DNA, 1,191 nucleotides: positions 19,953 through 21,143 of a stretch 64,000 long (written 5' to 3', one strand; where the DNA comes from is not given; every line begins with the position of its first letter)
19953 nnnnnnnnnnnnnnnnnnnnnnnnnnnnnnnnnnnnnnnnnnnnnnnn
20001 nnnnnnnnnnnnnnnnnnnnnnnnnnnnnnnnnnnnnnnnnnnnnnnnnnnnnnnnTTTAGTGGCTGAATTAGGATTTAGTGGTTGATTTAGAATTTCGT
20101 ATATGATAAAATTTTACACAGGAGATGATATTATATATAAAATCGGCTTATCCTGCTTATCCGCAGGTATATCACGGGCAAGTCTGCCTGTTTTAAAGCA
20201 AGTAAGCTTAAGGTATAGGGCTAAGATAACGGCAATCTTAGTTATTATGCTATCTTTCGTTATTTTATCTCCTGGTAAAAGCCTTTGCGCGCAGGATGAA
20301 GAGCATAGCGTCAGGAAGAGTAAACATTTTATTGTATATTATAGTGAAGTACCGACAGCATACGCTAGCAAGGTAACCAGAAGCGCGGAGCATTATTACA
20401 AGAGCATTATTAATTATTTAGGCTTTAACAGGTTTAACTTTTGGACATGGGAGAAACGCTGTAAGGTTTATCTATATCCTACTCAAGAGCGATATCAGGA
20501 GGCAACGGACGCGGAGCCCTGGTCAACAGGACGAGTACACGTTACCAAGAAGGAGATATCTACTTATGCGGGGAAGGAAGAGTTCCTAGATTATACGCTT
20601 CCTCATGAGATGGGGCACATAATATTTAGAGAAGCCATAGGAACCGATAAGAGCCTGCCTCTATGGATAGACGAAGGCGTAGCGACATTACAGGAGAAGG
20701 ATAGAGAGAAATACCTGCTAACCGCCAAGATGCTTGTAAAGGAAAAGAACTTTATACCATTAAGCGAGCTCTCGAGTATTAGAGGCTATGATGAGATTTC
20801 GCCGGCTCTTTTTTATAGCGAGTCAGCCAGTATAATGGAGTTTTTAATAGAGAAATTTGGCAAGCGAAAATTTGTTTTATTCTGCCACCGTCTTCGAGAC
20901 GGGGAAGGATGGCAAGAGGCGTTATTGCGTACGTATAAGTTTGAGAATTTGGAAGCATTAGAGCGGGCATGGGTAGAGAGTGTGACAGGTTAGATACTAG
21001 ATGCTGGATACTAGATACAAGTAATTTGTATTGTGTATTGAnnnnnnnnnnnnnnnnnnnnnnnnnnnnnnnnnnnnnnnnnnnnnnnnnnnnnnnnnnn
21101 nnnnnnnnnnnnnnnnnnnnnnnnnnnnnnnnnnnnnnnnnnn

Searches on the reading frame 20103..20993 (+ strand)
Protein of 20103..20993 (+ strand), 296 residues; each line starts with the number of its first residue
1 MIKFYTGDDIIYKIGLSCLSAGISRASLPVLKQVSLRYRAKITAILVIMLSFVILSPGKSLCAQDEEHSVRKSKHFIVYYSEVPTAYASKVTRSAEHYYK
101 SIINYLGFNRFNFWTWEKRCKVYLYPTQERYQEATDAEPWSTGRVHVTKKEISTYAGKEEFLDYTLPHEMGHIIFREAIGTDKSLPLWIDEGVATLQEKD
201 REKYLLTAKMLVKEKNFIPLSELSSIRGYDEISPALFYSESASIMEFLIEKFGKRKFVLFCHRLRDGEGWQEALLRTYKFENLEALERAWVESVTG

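Call 48: search_protein_families(library=pfam, proteins=[window:20103-20993:+], max_evalue=0.001)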
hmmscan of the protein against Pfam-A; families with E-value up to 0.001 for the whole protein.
window:20103-20993:+ (296 aa): 1 family
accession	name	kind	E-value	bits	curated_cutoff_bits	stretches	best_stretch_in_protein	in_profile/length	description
PF13485.12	Peptidase_MA_2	-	4.1e-15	56.6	32.4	1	118-295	19-200/201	Peptidase MA superfamily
